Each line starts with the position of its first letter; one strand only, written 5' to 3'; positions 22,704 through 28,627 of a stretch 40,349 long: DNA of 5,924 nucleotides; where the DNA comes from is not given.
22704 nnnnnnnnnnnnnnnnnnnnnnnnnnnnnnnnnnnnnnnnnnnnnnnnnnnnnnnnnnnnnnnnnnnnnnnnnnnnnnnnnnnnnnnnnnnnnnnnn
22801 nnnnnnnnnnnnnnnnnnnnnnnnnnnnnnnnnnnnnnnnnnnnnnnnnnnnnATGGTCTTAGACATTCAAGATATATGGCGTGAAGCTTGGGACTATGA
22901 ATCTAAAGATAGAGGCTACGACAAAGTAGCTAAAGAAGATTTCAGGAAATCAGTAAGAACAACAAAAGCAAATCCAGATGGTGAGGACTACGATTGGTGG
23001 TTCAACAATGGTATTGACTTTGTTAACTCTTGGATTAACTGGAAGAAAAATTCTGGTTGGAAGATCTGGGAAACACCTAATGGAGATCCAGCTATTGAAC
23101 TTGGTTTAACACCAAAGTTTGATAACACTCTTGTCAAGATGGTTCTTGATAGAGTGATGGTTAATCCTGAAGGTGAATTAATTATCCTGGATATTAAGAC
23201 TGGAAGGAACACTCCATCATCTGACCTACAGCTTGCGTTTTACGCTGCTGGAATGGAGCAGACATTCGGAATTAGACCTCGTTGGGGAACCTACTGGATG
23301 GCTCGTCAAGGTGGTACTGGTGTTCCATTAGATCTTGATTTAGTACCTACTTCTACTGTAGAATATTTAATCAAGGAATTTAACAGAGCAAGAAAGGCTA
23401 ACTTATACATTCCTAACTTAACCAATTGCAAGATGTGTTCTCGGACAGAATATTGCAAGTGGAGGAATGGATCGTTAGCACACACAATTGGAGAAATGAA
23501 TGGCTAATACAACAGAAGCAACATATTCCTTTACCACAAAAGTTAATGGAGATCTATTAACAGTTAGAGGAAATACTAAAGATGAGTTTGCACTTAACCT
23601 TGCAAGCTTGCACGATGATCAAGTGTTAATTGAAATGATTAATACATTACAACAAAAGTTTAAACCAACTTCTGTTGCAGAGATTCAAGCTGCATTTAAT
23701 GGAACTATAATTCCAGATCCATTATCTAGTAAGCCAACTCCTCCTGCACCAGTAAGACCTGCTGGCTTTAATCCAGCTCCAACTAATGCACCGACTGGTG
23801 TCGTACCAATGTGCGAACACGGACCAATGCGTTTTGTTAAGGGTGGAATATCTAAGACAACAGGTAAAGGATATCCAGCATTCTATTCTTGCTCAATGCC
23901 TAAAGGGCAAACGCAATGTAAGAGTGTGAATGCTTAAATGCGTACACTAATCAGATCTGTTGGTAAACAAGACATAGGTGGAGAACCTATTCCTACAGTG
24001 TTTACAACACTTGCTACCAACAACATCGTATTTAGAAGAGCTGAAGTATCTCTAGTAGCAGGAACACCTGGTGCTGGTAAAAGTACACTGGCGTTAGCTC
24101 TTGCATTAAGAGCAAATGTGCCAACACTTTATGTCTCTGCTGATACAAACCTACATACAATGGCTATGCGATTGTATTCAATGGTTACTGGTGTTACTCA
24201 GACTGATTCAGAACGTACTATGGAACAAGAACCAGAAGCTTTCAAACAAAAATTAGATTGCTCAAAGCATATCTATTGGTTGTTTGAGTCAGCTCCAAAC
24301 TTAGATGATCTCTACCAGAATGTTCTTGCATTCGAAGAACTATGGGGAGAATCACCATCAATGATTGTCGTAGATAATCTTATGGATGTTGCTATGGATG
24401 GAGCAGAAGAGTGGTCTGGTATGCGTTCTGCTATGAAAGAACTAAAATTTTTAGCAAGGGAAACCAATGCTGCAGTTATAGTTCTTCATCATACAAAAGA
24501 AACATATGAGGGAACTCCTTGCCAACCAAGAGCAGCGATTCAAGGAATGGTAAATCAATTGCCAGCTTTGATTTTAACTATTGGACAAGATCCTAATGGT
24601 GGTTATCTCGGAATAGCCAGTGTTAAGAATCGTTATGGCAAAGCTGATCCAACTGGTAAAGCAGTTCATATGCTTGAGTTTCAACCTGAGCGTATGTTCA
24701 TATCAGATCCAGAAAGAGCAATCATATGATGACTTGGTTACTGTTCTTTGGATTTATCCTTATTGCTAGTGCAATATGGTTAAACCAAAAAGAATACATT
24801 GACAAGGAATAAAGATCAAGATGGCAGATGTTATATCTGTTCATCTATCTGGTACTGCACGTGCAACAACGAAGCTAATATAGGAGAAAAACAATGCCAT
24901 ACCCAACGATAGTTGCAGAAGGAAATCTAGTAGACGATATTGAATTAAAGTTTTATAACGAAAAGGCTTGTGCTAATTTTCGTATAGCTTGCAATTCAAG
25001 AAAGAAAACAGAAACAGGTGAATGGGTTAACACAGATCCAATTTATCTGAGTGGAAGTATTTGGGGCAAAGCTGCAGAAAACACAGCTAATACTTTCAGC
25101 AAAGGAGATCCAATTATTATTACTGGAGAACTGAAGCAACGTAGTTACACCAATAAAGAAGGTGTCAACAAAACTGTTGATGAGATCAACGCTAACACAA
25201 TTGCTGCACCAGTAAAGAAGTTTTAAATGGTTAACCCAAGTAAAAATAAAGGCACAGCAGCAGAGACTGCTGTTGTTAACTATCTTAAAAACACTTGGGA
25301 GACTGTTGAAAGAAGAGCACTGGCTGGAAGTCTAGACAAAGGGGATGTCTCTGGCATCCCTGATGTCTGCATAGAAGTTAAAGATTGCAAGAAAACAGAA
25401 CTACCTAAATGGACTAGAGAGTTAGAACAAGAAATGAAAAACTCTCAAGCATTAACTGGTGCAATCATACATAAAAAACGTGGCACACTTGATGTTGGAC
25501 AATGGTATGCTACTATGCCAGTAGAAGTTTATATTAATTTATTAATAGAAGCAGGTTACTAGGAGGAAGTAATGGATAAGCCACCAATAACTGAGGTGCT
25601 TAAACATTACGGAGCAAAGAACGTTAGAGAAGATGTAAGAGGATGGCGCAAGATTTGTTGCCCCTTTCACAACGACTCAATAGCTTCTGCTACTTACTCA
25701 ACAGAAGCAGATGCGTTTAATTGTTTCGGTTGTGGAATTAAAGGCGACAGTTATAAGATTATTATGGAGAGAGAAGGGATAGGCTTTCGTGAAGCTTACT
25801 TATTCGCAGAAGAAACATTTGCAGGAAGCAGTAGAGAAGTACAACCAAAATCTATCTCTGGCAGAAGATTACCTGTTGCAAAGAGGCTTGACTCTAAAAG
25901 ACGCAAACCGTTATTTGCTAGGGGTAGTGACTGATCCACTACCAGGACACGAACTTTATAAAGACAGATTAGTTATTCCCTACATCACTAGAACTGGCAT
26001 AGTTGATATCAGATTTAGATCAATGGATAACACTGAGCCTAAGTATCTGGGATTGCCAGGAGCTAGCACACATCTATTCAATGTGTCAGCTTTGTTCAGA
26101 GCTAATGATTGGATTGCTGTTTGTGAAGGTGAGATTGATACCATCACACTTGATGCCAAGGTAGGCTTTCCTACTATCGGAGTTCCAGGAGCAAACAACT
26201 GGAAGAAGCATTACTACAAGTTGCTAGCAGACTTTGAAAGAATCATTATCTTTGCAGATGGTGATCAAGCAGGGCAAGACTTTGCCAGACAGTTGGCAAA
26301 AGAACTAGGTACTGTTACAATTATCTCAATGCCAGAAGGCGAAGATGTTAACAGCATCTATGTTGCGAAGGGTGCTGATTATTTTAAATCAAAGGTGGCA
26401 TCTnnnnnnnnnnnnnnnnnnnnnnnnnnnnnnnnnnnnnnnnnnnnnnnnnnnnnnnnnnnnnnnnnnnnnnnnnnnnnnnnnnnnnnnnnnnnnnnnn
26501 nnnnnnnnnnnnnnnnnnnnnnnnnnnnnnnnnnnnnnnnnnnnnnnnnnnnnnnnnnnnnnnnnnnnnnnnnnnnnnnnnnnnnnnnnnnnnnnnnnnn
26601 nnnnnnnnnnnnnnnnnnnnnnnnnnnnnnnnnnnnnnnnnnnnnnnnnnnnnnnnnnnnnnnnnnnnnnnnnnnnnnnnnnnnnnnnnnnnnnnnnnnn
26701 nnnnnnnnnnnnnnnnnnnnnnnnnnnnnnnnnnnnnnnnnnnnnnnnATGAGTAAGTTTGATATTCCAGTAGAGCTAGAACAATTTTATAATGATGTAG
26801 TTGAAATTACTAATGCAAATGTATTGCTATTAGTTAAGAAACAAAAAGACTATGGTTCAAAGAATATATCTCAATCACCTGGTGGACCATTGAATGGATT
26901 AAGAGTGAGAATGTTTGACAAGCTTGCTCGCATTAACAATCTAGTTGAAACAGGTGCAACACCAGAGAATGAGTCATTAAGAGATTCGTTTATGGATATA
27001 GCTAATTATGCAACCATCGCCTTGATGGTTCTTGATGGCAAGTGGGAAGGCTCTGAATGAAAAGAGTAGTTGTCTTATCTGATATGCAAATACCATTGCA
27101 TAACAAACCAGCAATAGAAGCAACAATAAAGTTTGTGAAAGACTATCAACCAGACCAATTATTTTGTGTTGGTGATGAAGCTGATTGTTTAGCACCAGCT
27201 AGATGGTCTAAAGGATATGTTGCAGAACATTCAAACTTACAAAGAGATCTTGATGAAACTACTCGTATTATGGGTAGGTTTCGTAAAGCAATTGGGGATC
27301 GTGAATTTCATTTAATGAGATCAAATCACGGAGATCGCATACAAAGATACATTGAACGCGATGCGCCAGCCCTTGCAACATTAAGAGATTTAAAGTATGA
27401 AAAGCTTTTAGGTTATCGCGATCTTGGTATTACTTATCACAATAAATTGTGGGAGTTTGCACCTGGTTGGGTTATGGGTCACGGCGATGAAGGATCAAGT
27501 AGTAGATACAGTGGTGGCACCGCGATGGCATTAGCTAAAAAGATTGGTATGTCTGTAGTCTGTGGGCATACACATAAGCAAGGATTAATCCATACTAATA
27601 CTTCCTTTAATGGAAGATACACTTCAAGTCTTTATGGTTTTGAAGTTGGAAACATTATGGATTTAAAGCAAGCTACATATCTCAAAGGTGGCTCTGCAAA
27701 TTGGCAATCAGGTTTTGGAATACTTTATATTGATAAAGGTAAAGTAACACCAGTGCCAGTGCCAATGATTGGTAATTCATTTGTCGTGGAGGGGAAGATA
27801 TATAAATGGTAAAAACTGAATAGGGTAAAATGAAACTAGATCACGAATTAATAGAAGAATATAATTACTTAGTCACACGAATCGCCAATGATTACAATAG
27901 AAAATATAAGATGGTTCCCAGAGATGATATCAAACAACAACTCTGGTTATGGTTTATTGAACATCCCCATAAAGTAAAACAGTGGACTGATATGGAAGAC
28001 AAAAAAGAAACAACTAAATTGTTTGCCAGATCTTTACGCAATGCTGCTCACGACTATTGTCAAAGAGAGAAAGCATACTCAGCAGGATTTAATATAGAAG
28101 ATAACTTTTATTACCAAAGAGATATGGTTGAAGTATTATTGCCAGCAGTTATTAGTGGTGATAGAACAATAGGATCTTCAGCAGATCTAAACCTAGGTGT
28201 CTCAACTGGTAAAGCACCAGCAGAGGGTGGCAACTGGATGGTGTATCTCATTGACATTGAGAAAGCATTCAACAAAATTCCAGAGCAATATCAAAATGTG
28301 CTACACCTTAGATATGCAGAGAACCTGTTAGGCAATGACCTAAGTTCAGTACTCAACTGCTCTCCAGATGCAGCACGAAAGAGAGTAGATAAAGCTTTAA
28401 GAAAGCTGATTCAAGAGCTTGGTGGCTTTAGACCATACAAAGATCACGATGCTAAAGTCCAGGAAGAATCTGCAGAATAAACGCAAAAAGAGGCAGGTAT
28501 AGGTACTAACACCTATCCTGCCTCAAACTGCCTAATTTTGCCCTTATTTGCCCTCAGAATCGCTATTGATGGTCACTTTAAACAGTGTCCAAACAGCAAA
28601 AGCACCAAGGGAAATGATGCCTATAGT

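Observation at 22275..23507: RecB/Cas4-type nuclease gene split in-frame by an inserted ORF that itself looks like a PD-(D/E)XK nuclease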

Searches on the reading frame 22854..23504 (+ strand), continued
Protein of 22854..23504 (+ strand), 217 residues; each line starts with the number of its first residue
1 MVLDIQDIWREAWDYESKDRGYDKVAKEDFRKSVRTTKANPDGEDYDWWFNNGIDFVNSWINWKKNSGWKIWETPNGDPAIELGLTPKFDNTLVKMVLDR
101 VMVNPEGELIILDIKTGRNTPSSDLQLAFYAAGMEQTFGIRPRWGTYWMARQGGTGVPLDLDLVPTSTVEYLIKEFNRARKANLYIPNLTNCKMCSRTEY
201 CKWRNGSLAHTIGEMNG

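Call 61: search_protein_families(library=padloc, proteins=[L056:2038-2508:+, L066:1989-2501:+, L058:2001-2483:+, window:22854-23504:+], max_evalue=0.01)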
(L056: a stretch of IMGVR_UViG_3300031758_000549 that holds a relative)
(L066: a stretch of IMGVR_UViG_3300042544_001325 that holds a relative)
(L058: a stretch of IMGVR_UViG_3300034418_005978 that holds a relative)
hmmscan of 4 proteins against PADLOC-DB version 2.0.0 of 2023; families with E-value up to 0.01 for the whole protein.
L056:2038-2508:+ (157 aa): 0 families

L066:1989-2501:+ (171 aa): 0 families

L058:2001-2483:+ (161 aa): 0 families

window:22854-23504:+ (217 aa): 8 families
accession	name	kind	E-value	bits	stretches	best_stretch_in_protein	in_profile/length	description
PDLC00059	DruK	-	4.3e-10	37.3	1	101-202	132-235/326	PD-(D/E)XK nuclease superfamily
PDLC00944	Cas4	-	7.5e-07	27.5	1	88-202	61-177/177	Cas4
PDLC00943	Cas4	-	4.4e-06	24.8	1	95-202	69-179/180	CRISPR-associated protein Cas4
PDLC01611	Cas4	-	1.3e-05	23.6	1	94-201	51-156/158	"CAS-I,CAS-II,CAS-III,CAS-IV,CAS-V,CAS-VI; acquisition_associated"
PDLC01250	Cas4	-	3.5e-05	22.1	1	94-202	62-168/168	"CAS-I,CAS-II,CAS-III,CAS-IV,CAS-V,CAS-VI; acquisition_associated"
PDLC02410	Aga_Cas4-like_Nuc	-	0.0022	15.9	0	89-131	129-169/255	Class II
PDLC00060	DruK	-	0.0024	15.3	1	106-196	154-254/347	PD-(D/E)XK nuclease superfamily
PDLC01447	Cas4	-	0.0026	16.2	1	97-202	57-158/161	"CAS-I,CAS-II,CAS-III,CAS-IV,CAS-V,CAS-VI; acquisition_associated"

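Call 64: search_solved_structures(query=A5, max_evalue=10)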
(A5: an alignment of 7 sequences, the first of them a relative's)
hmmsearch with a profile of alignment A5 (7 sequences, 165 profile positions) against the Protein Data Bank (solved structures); distinct sequences matched with E-value up to 10: 6.
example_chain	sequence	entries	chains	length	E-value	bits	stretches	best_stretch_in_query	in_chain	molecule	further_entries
2pxy_D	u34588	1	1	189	0.13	15.8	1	14-45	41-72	H-2 class II histocompatibility antigen, A-U beta chain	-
1k2d_B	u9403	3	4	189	0.13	15.8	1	14-45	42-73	H-2 class II histocompatibility antigen, A-U beta chain | H-2 class II histocompatibility antigen, A-U beta chain precursor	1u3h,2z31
2p24_B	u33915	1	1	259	0.22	15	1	14-45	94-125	H-2 class II histocompatibility antigen, A-U beta chain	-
9l1l_B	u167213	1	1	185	0.79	13.3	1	13-45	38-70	H-2 class II histocompatibility antigen, A-K beta chain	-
1iak_B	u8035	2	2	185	0.79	13.3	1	13-45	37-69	MHC CLASS II I-AK | H-2 CLASS II HISTOCOMPATIBILITY ANTIGEN, A-K BETA CHAIN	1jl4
1d9k_D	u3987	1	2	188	0.81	13.2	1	13-45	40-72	MHC I-AK B CHAIN (BETA CHAIN)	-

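Call 76: get_annotated_region(hit=H3, flank=400)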
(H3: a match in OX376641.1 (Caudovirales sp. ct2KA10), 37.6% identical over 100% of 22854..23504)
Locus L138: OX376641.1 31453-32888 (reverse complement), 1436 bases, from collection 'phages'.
description: Caudovirales sp. ct2KA10 genome assembly, chromosome: LanE43-AprF5.
organism: Caudovirales sp. ct2KA10 (NCBI taxid 2825757)
taxonomy: Viruses; Duplodnaviria; Heunggongvirae; Uroviricota; Caudoviricetes
host: -; source: -; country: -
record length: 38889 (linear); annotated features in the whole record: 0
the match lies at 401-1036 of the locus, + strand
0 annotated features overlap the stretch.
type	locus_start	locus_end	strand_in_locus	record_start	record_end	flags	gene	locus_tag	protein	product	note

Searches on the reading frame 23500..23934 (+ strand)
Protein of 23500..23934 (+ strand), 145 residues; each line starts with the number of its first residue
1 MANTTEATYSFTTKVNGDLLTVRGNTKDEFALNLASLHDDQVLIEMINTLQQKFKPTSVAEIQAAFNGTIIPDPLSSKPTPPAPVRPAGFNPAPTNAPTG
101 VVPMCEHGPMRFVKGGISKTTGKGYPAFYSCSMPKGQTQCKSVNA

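Call 40: search_protein_families(library=pfam, proteins=[window:23500-23934:+], max_evalue=0.01)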
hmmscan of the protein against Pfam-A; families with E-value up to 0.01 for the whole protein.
window:23500-23934:+ (145 aa): 1 family
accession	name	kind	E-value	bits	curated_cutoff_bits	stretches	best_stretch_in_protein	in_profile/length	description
PF25690.1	Phage_gp49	-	4.2e-09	37.2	27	1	91-141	137-183/191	Mycobacteriophage L5/D29 gene 49 protein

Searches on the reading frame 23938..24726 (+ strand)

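Call 40: search_protein_families(library=pfam, proteins=[window:23938-24726:+], max_evalue=0.01)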
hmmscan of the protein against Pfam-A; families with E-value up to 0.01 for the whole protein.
window:23938-24726:+ (263 aa): 9 families
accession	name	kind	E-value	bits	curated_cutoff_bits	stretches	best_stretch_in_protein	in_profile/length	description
PF13481.12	AAA_25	-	3.9e-14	53.2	27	1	33-187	31-191/195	AAA domain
PF03796.21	DnaB_C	-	2.3e-11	44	27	1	18-184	2-176/255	DnaB-like helicase C terminal domain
PF06745.19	ATPase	-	5.3e-05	23.1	26.6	1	32-190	16-168/231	KaiC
PF00004.35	AAA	-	0.00015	22.7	21.2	1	39-186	2-108/131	ATPase family associated with various cellular activities (AAA)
PF13238.12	AAA_18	-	0.0004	21.3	29.4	1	39-83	2-25/128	AAA domain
PF25199.1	nSTAND_NTPase5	-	0.0012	19.1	34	0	31-60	37-66/145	Novel STAND NTPase 5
PF13401.12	AAA_22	-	0.003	18.3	27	1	35-102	5-65/130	AAA domain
PF13191.12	AAA_16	-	0.005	17.8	32.6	1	36-107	25-103/167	AAA ATPase domain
PF13479.12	AAA_24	-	0.009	16.3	27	0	39-149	6-74/195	AAA domain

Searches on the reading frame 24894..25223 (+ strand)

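Call 40: search_protein_families(library=pfam, proteins=[window:24894-25223:+], max_evalue=0.01)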
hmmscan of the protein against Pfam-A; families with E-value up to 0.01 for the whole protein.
window:24894-25223:+ (110 aa): 1 family
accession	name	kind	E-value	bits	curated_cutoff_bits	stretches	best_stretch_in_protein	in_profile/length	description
PF00436.31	SSB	-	1.6e-19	70.3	26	1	6-104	4-102/104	Single-strand binding protein family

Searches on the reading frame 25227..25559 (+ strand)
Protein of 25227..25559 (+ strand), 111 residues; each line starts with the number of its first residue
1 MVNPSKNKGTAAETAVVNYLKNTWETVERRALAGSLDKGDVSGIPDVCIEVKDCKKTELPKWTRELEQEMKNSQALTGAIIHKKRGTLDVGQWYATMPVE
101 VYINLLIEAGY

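Call 39: search_protein_families(library=phrogs, proteins=[window:25227-25559:+], max_evalue=0.01)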
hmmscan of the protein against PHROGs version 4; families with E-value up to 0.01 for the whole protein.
window:25227-25559:+ (111 aa): 1 family
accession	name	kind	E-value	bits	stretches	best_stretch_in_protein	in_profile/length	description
phrog_244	-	DNA, RNA and nucleotide metabolism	1.3e-27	98.3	1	1-109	4-113/186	RusA-like Holliday junction resolvase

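Call 40: search_protein_families(library=pfam, proteins=[window:25227-25559:+], max_evalue=0.01)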
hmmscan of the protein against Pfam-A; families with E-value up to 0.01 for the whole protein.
window:25227-25559:+ (111 aa): 0 families

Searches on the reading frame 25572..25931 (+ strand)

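Call 40: search_protein_families(library=pfam, proteins=[window:25572-25931:+], max_evalue=0.01)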
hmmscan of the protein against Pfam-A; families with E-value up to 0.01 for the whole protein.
window:25572-25931:+ (120 aa): 1 family
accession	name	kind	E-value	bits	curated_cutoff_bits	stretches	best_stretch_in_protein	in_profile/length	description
PF01807.25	Zn_ribbon_DnaG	-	3e-13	49.8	24.9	1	27-77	33-83/98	CHC2 zinc finger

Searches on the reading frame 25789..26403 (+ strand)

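Call 40: search_protein_families(library=pfam, proteins=[window:25789-26403:+], max_evalue=0.01)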
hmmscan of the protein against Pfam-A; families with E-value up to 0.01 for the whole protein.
window:25789-26403:+ (205 aa): 4 families
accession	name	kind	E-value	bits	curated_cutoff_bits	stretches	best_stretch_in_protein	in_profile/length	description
PF13155.12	Toprim_2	-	5.4e-10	39.9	22.1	1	111-189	2-86/88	Toprim-like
PF13362.12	Toprim_3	-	6.8e-09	36.5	27.2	1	109-197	2-95/95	Toprim domain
PF13662.12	Toprim_4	-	9.3e-05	23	25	1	109-173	3-74/85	Toprim domain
PF01751.28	Toprim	-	0.0012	19.4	23.1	1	109-173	2-80/96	Toprim domain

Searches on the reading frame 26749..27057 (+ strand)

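Call 40: search_protein_families(library=pfam, proteins=[window:26749-27057:+], max_evalue=0.01)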
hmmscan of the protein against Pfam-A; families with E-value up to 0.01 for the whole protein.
window:26749-27057:+ (103 aa): 1 family
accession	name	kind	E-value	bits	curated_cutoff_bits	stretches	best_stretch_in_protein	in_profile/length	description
PF07659.16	DUF1599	-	3.1e-08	34.3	25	1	55-94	21-60/61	Nucleotide modification associated domain 1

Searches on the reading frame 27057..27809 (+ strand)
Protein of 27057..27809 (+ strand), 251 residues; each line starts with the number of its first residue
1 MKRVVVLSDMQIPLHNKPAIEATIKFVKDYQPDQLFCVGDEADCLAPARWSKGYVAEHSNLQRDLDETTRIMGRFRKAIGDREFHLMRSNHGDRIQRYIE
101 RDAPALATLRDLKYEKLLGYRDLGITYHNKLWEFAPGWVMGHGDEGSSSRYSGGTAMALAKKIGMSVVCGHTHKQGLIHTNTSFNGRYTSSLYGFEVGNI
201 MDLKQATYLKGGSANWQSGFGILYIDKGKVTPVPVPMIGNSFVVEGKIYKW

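Call 40: search_protein_families(library=pfam, proteins=[window:27057-27809:+], max_evalue=0.01)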
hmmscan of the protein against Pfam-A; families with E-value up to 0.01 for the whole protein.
window:27057-27809:+ (251 aa): 1 family
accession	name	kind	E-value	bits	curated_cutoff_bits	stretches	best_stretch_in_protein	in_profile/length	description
PF00149.33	Metallophos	-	0.00023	22.1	21.5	1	3-174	2-190/191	Calcineurin-like phosphoesterase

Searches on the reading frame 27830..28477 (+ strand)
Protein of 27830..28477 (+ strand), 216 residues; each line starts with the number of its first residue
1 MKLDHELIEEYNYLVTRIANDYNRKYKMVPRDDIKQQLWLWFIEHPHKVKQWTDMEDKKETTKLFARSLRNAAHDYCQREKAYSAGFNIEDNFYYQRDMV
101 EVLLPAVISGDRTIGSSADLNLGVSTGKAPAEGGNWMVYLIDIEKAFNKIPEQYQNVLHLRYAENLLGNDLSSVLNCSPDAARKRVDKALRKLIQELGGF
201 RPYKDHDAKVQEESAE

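Call 40: search_protein_families(library=pfam, proteins=[window:27830-28477:+], max_evalue=0.01)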
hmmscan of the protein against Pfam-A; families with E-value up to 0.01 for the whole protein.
window:27830-28477:+ (216 aa): 2 families
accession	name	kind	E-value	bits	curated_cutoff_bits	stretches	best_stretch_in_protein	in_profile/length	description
PF08281.18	Sigma70_r4_2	-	9.3e-05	22.4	25.7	1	142-193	3-54/54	Sigma-70, region 4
PF25684.1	Mycobacteriophage_Gp53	-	0.0056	16.7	27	1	29-67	21-59/200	Mycobacteriophage Gene 53 protein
